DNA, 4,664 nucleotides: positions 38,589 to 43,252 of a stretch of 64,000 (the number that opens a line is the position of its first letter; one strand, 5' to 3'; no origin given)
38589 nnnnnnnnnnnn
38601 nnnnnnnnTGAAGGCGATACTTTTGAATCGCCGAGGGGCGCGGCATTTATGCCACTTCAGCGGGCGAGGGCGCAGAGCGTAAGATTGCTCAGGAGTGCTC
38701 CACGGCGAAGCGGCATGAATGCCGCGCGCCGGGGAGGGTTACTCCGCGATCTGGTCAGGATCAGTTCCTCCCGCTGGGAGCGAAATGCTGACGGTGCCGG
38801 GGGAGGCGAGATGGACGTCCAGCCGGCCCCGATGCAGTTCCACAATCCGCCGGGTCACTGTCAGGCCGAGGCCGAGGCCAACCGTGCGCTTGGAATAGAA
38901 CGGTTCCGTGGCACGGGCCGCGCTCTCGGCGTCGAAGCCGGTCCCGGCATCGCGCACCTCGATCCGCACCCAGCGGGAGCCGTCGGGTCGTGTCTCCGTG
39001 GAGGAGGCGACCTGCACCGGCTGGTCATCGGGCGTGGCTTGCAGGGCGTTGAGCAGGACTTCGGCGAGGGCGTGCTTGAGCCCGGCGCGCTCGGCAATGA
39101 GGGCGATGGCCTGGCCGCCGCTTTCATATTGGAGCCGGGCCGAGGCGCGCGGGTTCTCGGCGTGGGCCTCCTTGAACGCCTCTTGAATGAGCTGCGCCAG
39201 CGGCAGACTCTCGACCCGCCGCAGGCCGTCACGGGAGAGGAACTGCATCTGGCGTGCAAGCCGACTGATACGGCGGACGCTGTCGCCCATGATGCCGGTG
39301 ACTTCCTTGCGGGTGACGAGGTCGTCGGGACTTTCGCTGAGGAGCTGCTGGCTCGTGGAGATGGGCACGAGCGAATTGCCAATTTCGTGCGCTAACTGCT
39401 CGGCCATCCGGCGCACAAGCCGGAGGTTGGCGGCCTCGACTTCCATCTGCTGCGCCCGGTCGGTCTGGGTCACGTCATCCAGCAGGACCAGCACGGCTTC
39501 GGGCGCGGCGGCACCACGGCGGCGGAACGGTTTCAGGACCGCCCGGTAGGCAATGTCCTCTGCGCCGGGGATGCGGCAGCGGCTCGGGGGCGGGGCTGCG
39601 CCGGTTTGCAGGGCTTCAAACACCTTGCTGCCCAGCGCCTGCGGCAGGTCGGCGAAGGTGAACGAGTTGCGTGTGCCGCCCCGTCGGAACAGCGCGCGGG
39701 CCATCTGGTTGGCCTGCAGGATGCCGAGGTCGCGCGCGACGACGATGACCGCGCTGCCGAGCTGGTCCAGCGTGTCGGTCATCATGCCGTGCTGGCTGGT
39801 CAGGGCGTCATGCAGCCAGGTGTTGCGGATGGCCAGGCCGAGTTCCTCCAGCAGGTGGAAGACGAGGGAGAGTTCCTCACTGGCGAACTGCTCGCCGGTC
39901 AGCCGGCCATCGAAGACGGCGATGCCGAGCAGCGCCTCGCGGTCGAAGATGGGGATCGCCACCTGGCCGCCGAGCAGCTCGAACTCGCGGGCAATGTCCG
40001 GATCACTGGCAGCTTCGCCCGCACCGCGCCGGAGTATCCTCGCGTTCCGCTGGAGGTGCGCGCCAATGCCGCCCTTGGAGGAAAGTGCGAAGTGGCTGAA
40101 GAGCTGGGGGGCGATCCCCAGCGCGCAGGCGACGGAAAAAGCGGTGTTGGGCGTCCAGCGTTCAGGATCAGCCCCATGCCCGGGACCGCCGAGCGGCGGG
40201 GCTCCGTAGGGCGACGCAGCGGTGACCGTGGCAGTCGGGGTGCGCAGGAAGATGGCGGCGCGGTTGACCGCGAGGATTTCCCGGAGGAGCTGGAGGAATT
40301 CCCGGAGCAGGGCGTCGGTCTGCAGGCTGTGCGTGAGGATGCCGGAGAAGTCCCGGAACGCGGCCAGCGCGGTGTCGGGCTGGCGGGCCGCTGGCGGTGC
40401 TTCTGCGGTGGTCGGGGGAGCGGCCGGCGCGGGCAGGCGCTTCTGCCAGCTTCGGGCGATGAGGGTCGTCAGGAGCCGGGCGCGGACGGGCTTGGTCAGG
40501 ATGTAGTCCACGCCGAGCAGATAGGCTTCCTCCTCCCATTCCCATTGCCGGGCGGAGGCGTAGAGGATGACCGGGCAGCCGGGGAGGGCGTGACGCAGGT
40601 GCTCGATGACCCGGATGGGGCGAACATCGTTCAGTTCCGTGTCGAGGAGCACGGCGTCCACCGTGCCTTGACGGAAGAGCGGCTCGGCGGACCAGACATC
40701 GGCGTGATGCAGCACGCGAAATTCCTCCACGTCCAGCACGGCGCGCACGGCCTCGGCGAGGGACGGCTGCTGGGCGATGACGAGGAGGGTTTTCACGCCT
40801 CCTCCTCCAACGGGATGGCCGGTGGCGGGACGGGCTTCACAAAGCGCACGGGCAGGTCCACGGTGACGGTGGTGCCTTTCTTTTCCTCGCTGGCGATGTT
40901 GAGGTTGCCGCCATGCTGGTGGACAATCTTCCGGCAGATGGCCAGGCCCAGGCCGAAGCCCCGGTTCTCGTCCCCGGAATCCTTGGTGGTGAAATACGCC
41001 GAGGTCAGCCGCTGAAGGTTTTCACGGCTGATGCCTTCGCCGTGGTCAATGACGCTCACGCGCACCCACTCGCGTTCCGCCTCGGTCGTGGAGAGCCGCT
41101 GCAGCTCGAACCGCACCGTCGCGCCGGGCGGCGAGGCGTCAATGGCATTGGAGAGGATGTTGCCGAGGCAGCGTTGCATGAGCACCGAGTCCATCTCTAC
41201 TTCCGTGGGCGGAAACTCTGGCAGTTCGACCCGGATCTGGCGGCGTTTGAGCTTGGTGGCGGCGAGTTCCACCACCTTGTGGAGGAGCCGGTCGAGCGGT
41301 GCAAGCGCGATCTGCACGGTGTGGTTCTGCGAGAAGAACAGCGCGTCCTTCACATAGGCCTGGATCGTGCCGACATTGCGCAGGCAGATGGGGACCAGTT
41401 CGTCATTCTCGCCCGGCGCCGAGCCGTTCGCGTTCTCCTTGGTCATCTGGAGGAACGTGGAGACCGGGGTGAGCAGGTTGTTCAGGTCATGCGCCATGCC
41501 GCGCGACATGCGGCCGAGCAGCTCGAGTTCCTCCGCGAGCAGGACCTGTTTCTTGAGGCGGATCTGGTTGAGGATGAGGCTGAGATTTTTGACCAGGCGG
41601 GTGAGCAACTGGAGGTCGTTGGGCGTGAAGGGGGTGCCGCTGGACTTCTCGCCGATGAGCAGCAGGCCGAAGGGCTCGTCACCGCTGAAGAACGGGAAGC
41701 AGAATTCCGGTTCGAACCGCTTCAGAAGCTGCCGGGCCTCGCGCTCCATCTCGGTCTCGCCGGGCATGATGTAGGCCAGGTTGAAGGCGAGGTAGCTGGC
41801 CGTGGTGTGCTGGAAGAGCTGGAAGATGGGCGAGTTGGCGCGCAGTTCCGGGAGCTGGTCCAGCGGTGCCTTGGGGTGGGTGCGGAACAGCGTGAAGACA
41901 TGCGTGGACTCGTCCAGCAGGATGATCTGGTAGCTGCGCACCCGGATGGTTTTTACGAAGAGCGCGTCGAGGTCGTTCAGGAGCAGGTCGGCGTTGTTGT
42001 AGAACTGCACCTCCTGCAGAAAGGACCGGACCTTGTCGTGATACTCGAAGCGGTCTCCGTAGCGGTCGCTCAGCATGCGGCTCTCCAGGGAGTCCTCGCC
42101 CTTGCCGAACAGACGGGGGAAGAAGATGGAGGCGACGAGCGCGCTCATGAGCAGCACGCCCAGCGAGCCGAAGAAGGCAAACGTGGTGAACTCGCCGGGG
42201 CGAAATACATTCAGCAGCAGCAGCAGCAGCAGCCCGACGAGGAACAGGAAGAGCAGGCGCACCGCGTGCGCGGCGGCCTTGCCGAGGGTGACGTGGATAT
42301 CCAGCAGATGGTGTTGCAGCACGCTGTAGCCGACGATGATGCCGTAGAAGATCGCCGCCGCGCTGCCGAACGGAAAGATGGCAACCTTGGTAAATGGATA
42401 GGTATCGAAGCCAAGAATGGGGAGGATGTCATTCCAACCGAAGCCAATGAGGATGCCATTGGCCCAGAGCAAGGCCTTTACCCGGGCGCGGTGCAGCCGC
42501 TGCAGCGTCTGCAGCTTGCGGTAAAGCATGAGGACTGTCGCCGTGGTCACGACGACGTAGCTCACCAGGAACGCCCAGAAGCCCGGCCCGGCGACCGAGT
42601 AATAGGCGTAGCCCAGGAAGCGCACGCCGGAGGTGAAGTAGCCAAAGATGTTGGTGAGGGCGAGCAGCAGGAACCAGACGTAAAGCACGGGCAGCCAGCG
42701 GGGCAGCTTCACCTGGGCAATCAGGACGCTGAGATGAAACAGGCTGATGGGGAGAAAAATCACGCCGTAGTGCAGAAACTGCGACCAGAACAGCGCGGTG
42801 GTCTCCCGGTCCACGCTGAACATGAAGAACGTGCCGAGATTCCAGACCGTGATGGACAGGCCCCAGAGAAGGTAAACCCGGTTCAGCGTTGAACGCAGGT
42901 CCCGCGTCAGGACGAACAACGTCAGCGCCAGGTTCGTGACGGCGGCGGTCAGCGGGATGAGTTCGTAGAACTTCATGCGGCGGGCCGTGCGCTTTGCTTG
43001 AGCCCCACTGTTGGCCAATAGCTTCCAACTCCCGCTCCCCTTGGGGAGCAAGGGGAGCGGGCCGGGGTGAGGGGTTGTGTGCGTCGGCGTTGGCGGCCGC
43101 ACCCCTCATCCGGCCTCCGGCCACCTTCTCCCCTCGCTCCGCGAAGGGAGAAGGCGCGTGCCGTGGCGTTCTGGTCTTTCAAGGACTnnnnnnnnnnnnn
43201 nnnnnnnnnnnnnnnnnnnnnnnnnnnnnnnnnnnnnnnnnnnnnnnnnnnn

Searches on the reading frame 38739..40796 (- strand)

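Call 43: search_protein_families(library=pfam, proteins=[window:38739-40796:-], max_evalue=0.0001)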
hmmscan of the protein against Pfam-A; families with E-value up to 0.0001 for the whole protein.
window:38739-40796:- (685 aa): 4 families
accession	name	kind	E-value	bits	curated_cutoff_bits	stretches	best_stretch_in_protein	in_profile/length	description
PF02518.31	HATPase_c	-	8.6e-16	58.8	26.4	1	571-673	4-107/111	Histidine kinase-, DNA gyrase B-, and HSP90-like ATPase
PF00072.30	Response_reg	-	2.3e-10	41.1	30.2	1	5-113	2-110/111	Response regulator receiver domain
PF13581.12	HATPase_c_2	-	6.5e-06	26.6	27.4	1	571-653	30-110/127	Histidine kinase-like ATPase domain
PF01590.32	GAF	-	2.2e-05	25.4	22.4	1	161-323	3-133/133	GAF domain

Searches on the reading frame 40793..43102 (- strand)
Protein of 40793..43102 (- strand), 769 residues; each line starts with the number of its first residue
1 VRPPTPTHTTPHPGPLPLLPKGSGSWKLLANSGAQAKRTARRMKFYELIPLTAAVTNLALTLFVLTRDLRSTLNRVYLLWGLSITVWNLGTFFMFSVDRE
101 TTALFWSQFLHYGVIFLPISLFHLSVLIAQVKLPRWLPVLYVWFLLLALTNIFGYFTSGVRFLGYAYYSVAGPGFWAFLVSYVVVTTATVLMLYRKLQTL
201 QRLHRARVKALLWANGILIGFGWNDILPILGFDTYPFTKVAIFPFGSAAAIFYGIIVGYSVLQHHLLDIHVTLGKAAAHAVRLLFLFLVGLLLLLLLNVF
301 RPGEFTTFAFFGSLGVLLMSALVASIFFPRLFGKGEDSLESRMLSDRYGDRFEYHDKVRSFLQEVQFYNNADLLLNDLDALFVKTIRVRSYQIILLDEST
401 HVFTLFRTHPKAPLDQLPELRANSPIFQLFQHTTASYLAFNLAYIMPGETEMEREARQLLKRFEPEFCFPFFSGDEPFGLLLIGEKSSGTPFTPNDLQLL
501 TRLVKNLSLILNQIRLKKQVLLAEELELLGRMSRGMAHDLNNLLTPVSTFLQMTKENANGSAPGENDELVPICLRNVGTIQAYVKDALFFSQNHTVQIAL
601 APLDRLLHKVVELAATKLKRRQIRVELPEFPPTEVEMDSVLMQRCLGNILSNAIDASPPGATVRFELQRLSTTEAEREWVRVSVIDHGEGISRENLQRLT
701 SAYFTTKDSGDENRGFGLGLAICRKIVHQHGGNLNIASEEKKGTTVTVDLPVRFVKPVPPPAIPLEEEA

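Call 43: search_protein_families(library=pfam, proteins=[window:40793-43102:-], max_evalue=0.0001)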
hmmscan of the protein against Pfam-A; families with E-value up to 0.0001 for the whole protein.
window:40793-43102:- (769 aa): 4 families
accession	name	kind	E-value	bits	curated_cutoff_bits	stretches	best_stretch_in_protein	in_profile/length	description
PF02518.31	HATPase_c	-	1.8e-26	93.2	26.4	1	638-752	2-109/111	Histidine kinase-, DNA gyrase B-, and HSP90-like ATPase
PF16927.11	HisKA_7TM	-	6.2e-12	46.3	28.6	1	51-269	3-222/224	N-terminal 7TM region of histidine kinase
PF00512.31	HisKA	-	1.1e-06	29.1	26.9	1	529-592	2-62/66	His Kinase A (phospho-acceptor) domain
PF14501.12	HATPase_c_5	-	6.1e-05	23.3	22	0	643-742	7-94/102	GHKL domain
